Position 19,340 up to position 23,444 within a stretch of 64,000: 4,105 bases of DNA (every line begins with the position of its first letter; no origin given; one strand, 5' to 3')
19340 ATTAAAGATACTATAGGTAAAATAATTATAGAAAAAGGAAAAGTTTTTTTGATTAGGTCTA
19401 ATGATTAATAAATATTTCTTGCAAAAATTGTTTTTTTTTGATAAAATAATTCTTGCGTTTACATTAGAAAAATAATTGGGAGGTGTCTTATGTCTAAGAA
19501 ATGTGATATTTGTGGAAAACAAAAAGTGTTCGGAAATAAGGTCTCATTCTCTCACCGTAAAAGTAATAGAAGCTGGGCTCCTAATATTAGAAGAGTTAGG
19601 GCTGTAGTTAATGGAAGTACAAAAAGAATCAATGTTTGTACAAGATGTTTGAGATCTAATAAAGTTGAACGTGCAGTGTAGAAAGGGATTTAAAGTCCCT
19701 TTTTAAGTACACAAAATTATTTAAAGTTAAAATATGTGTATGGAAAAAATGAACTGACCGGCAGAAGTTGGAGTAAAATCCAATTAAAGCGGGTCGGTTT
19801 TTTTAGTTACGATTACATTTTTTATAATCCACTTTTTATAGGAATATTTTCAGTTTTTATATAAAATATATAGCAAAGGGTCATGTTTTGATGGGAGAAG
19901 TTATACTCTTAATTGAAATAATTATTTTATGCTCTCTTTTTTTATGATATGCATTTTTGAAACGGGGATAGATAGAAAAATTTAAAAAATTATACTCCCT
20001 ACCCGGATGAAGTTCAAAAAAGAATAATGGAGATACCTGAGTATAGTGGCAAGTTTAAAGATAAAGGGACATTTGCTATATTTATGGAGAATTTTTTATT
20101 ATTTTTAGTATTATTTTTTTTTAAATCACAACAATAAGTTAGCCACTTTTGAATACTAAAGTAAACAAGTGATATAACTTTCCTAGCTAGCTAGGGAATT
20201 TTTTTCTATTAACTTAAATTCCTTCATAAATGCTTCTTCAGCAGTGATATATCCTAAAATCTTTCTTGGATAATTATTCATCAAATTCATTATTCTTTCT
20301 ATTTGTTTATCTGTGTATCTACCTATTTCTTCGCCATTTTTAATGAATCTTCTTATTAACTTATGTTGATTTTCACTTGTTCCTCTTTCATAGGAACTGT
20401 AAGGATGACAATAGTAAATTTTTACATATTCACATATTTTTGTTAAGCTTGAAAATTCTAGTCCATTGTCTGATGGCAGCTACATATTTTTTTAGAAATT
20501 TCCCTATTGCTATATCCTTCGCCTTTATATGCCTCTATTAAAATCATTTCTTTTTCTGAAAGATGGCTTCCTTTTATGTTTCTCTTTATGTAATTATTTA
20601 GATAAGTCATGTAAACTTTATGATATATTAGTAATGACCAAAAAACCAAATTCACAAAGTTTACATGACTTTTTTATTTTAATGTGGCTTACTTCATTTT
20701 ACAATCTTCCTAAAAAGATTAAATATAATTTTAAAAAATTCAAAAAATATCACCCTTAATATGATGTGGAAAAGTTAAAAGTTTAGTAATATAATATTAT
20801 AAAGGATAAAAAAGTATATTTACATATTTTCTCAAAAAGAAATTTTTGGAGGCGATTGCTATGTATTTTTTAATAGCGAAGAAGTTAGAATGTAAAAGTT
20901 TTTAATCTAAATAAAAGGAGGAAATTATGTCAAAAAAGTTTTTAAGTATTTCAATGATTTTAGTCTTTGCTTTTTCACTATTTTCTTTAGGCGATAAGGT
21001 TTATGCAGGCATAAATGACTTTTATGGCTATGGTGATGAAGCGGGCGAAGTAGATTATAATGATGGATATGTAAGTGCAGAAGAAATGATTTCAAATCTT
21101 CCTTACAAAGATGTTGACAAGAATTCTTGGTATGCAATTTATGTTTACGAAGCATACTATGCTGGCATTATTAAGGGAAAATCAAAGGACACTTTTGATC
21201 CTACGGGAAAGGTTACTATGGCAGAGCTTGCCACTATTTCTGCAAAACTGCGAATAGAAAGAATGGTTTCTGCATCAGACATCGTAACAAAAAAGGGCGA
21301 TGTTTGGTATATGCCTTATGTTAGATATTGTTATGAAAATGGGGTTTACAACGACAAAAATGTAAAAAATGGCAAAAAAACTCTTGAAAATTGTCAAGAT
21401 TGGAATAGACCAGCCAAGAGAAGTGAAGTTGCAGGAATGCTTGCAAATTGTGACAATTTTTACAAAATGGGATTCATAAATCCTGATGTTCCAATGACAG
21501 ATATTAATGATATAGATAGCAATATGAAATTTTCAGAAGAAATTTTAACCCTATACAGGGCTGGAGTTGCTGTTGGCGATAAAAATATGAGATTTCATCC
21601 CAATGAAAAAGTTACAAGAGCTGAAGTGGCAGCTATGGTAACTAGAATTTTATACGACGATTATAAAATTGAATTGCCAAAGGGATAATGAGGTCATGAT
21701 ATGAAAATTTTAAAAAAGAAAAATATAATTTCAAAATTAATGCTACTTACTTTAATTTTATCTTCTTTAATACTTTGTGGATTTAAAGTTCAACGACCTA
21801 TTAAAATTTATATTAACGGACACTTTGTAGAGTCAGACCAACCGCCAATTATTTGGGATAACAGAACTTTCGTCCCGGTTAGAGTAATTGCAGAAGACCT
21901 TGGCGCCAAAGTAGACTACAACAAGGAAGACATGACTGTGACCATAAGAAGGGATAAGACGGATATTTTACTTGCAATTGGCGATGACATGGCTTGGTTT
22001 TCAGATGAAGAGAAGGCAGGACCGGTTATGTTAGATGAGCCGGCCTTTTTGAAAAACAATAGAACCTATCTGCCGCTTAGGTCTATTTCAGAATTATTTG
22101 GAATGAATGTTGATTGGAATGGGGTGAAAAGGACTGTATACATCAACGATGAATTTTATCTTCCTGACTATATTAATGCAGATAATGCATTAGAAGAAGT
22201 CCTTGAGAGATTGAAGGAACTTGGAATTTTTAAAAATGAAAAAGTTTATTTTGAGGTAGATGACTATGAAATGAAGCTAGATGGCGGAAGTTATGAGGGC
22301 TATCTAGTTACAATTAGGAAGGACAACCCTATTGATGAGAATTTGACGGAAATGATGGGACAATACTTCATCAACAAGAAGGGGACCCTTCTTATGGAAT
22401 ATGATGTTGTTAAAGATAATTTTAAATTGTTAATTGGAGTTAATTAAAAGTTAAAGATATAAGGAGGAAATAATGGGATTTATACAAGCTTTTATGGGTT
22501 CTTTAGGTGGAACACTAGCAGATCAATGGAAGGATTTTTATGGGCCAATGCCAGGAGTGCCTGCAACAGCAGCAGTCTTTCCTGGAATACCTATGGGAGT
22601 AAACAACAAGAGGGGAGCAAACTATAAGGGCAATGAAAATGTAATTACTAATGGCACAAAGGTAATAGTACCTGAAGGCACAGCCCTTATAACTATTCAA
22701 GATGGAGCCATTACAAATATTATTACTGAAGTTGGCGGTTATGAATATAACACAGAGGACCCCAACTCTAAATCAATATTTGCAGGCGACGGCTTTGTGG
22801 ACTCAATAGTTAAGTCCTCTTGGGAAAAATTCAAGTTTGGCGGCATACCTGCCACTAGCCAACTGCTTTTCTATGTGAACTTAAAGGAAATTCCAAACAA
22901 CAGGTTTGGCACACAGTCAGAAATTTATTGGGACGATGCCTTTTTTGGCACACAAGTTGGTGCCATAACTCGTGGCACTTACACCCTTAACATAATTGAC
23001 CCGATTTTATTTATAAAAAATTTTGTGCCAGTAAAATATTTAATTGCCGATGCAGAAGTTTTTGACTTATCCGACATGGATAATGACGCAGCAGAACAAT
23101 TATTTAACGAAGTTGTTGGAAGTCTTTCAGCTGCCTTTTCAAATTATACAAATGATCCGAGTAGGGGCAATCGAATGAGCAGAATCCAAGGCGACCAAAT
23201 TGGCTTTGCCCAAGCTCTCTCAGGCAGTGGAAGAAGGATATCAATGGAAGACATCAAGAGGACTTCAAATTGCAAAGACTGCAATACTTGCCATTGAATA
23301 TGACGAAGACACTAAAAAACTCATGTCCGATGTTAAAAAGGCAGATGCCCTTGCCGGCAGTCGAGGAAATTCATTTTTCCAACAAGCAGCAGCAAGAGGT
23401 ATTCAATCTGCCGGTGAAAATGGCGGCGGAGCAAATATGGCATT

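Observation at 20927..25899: Five-gene envelope operon: SLH anchor, amine-oxidase-N stalk protein, SPFH/SHOCT protein, double zinc-ribbon membrane protein and lipoprotein, a PspA-less YdjI/G/H-like module joined to wall-binding proteins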

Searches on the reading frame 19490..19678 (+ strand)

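Call 70: search_protein_families(library=pfam, proteins=[window:19490-19678:+], max_evalue=0.01)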
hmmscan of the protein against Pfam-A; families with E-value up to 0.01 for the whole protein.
window:19490-19678:+ (63 aa): 1 family
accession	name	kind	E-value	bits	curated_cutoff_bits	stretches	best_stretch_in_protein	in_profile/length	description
PF00830.24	Ribosomal_L28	-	3.2e-21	75.5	27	1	3-57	1-57/60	Ribosomal L28 family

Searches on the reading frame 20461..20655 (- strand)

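Call 70: search_protein_families(library=pfam, proteins=[window:20461-20655:-], max_evalue=0.01)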
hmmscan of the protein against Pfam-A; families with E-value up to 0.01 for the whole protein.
window:20461-20655:- (65 aa): 1 family
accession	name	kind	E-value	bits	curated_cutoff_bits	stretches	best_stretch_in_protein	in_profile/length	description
PF13936.12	HTH_38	-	2.7e-05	24.3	27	1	28-63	1-36/44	Helix-turn-helix domain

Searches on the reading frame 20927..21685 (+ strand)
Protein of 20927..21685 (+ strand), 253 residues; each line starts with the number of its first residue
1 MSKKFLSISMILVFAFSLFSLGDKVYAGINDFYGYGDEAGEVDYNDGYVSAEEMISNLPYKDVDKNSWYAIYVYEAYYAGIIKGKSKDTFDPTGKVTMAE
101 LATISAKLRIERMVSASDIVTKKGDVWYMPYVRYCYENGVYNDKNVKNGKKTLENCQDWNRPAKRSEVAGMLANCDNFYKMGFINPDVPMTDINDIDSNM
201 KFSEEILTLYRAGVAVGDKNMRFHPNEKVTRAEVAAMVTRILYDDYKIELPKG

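Call 4: search_protein_families(library=pfam, proteins=[window:20927-21685:+], max_evalue=0.1)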
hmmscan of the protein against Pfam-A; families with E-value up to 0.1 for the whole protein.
window:20927-21685:+ (253 aa): 1 family
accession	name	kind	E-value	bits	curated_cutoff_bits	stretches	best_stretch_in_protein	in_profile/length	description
PF00395.25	SLH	-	1.7e-24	86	20.8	2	59-102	1-44/44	S-layer homology domain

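Call 5: search_protein_families(library=ncbifam, proteins=[window:20927-21685:+], max_evalue=0.1)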
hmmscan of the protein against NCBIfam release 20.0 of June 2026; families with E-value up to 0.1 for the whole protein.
window:20927-21685:+ (253 aa): 1 family
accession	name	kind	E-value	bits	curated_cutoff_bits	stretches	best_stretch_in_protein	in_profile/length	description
NF033190.2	inl_like_NEAT_1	exception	0.00097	17.5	1275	0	193-242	643-691/754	NEAT domain-containing leucine-rich repeat protein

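Call 37: search_protein_families(library=padloc, proteins=[window:20927-21685:+], max_evalue=0.01)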
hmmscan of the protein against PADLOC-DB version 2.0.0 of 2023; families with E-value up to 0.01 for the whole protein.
window:20927-21685:+ (253 aa): 0 families

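Call 84: search_protein_families(library=phrogs, proteins=[window:20927-21685:+, L100:3261-4532:+], max_evalue=0.001)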
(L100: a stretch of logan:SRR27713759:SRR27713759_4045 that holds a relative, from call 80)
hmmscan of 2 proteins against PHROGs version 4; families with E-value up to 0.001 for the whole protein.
window:20927-21685:+ (253 aa): 1 family
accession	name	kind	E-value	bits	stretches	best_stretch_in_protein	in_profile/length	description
phrog_20208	-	unknown function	7e-07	28.9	0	191-242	509-560/697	-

L100:3261-4532:+ (424 aa): 2 families
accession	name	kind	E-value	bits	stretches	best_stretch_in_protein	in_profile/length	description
phrog_2700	-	unknown function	1.6e-10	41.9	1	378-424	287-331/331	-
phrog_888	-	unknown function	3.2e-09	37.9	1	376-424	222-271/271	-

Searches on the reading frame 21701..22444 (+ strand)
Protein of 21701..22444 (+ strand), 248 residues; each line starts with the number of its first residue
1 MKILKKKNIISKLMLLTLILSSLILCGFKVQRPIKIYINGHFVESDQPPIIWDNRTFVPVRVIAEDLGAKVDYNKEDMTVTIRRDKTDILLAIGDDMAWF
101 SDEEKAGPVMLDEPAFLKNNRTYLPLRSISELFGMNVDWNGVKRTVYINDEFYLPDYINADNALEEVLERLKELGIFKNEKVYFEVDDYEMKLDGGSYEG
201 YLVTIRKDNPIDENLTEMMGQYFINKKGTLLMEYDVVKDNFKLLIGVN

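Call 4: search_protein_families(library=pfam, proteins=[window:21701-22444:+], max_evalue=0.1)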
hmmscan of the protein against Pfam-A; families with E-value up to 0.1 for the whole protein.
window:21701-22444:+ (248 aa): 1 family
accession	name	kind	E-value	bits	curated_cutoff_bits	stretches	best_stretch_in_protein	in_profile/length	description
PF07833.16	Cu_amine_oxidN1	-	2.7e-33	114.6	24.2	1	37-148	1-108/108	Copper amine oxidase N-terminal domain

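Call 5: search_protein_families(library=ncbifam, proteins=[window:21701-22444:+], max_evalue=0.1)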
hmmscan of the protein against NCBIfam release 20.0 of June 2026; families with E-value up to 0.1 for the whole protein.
window:21701-22444:+ (248 aa): 1 family
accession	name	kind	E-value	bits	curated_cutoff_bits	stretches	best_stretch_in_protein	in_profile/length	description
TIGR03202.1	pucB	equivalog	0.092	12.4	235.05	0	31-78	124-171/192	xanthine dehydrogenase accessory protein PucB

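Call 37: search_protein_families(library=padloc, proteins=[window:21701-22444:+], max_evalue=0.01)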
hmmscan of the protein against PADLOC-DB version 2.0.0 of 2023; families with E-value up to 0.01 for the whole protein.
window:21701-22444:+ (248 aa): 0 families

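Call 62: search_solved_structures(query=window:21701-22444:+, max_evalue=0.01)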
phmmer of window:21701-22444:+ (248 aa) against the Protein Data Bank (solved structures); distinct sequences matched with E-value up to 0.01: 0.

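Call 84: search_protein_families(library=phrogs, proteins=[window:21701-22444:+, L100:3261-4532:+], max_evalue=0.001)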
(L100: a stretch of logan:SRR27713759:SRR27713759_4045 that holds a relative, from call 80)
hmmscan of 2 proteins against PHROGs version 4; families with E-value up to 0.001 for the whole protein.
window:21701-22444:+ (248 aa): 1 family
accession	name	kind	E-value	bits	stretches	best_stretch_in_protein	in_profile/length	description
phrog_23118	-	unknown function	9e-07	30.1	0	25-91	31-95/180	-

L100:3261-4532:+ (424 aa): 2 families
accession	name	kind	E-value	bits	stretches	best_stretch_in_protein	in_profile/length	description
phrog_2700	-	unknown function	1.6e-10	41.9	1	378-424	287-331/331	-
phrog_888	-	unknown function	3.2e-09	37.9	1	376-424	222-271/271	-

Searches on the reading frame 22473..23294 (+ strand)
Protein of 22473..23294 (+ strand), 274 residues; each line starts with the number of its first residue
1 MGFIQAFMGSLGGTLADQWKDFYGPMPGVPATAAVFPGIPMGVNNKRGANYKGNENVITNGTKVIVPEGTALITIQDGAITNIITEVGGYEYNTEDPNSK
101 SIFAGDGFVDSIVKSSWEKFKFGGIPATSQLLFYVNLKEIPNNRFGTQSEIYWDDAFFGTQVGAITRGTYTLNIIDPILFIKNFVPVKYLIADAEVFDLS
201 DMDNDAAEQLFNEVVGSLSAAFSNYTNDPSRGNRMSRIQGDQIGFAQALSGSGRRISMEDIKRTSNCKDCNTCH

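Call 4: search_protein_families(library=pfam, proteins=[window:22473-23294:+], max_evalue=0.1)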
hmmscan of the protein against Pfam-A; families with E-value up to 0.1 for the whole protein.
window:22473-23294:+ (274 aa): 1 family
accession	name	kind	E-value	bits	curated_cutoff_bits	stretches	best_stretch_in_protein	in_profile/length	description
PF13421.11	Band_7_1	-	6.4e-08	32.9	24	1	51-196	4-133/211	SPFH domain-Band 7 family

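Call 5: search_protein_families(library=ncbifam, proteins=[window:22473-23294:+], max_evalue=0.1)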
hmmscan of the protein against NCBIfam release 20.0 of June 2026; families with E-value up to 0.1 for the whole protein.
window:22473-23294:+ (274 aa): 0 families

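Call 28: list_cluster_members(proteins=[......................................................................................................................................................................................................, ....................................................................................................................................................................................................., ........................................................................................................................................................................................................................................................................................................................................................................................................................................, window:22473-23294:+, window:25375-25896:+, window:23757-25283:+, window:20927-21685:+, window:21701-22444:+])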
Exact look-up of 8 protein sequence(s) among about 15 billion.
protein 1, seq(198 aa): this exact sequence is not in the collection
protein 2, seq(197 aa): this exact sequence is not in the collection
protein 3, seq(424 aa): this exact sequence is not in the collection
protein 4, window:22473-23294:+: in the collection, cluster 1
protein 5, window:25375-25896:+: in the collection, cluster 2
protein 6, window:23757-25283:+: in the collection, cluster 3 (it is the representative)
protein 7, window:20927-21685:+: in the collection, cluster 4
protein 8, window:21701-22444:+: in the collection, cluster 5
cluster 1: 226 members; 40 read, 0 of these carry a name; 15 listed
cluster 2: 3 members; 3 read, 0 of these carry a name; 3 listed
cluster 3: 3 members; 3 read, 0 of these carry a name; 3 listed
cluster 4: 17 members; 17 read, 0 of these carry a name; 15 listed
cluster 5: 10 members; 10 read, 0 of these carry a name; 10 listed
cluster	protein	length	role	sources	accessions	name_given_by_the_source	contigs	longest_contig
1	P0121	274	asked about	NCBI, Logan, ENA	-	-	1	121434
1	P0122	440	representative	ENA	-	-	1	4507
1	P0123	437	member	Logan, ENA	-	-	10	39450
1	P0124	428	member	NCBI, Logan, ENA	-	-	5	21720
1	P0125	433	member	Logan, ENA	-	-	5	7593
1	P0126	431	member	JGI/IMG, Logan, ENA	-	-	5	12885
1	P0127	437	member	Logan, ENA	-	-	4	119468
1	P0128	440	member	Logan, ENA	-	-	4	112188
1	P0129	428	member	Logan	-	-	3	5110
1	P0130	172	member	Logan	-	-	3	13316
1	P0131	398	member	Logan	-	-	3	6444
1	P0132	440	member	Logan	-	-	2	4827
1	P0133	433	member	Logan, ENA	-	-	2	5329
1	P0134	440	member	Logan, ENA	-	-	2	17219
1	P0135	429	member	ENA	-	-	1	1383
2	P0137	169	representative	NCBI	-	-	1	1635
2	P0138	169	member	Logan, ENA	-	-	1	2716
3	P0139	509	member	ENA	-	-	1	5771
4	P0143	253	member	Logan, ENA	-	-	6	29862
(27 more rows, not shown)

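Call 30: find_encoding_contigs(protein=P0139, flank=6000, max_places=4)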
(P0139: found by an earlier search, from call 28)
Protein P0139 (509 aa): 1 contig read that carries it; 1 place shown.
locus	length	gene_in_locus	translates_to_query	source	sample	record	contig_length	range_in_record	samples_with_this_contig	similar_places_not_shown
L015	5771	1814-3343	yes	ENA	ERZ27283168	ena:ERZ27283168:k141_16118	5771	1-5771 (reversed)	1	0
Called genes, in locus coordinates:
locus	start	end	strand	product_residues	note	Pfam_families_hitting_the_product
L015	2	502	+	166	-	?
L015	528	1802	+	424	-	PF13421:Band_7_1 (weak), PF09851:SHOCT (weak)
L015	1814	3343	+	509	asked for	-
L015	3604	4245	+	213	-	PF03703:bPH_2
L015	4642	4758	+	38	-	-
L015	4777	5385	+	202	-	PF02353:CMAS, PF13489:Methyltransf_23, PF01209:Ubie_methyltran, PF05148:Methyltransf_8, PF13847:Methyltransf_31, PF08241:Methyltransf_11, PF08242:Methyltransf_12, PF13649:Methyltransf_25, +2 more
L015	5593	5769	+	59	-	?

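Call 31: find_encoding_contigs(protein=P0138, flank=3000, max_places=4)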
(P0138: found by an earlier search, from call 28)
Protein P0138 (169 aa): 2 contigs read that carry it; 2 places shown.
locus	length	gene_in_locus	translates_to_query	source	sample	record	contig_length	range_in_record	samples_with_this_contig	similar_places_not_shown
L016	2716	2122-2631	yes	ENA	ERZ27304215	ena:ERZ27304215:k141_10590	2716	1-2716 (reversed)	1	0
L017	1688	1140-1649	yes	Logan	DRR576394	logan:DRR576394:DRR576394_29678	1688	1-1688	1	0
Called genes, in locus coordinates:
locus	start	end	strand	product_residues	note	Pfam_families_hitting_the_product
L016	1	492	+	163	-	?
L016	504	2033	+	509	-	-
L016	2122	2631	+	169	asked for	PF16729:DUF5067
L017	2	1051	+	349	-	?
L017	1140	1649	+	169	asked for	PF16729:DUF5067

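Call 32: find_encoding_contigs(protein=P0137, flank=3000, max_places=4)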
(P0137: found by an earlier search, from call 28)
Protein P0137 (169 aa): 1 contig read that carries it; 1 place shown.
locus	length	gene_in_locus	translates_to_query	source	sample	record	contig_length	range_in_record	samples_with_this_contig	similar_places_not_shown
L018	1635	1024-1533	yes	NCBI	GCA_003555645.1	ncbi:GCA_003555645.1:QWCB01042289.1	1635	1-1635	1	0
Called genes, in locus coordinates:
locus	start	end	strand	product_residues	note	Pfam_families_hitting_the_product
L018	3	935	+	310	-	?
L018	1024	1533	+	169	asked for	PF16729:DUF5067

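Call 80: find_encoding_contigs(protein=P0143, flank=7000, max_places=5)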
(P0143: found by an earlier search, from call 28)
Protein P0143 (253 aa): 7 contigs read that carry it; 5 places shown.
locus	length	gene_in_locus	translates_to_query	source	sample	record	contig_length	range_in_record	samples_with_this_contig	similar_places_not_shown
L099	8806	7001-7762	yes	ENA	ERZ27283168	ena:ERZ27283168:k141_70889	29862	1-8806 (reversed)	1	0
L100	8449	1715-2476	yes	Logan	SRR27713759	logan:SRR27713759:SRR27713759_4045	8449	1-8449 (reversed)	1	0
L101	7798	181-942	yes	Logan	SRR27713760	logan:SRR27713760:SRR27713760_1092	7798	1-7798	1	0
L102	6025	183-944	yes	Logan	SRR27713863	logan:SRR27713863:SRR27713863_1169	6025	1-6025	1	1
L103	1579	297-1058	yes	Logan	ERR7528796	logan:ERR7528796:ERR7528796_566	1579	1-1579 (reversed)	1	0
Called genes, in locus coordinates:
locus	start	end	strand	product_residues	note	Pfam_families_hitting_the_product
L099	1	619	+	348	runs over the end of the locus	PF21016:RlmN_N (weak), PF04055:Radical_SAM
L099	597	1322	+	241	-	PF00481:PP2C, PF13672:PP2C_2, PF07228:SpoIIE (faint)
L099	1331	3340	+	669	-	PF00069:Pkinase, PF07714:PK_Tyr_Ser-Thr, PF03109:ABC1 (weak), PF03793:PASTA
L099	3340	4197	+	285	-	PF16745:RsgA_N, PF03193:RsgA_GTPase, PF01926:MMR_HSR1 (weak)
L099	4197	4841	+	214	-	PF00834:Ribul_P_3_epim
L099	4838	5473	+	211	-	PF04263:TPK_catalytic, PF04265:TPK_B1_binding (weak)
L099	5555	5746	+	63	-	PF00830:Ribosomal_L28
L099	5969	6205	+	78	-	-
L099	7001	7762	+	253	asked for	PF00395:SLH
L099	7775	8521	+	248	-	PF07833:Cu_amine_oxidN1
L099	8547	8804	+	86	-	?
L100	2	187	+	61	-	?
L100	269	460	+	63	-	PF00830:Ribosomal_L28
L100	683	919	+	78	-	-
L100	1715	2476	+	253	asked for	PF00395:SLH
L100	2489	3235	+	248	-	PF07833:Cu_amine_oxidN1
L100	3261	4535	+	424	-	PF13421:Band_7_1 (weak), PF09851:SHOCT (weak)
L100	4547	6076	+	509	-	-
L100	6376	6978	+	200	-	PF03703:bPH_2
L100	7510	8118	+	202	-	PF02353:CMAS, PF13489:Methyltransf_23, PF01209:Ubie_methyltran, PF05148:Methyltransf_8, PF13847:Methyltransf_31, PF08241:Methyltransf_11, PF08242:Methyltransf_12, PF13649:Methyltransf_25, +2 more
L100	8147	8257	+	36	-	-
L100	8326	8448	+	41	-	?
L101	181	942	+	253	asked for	PF00395:SLH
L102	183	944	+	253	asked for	PF00395:SLH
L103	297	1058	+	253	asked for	PF00395:SLH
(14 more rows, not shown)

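Call 84: search_protein_families(library=phrogs, proteins=[L100:3261-4532:+], max_evalue=0.001)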
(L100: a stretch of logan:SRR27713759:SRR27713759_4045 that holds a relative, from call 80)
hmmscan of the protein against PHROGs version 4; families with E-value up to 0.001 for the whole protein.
L100:3261-4532:+ (424 aa): 2 families
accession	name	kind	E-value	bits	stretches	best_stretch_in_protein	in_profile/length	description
phrog_2700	-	unknown function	1.6e-10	41.9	1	378-424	287-331/331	-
phrog_888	-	unknown function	3.2e-09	37.9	1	376-424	222-271/271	-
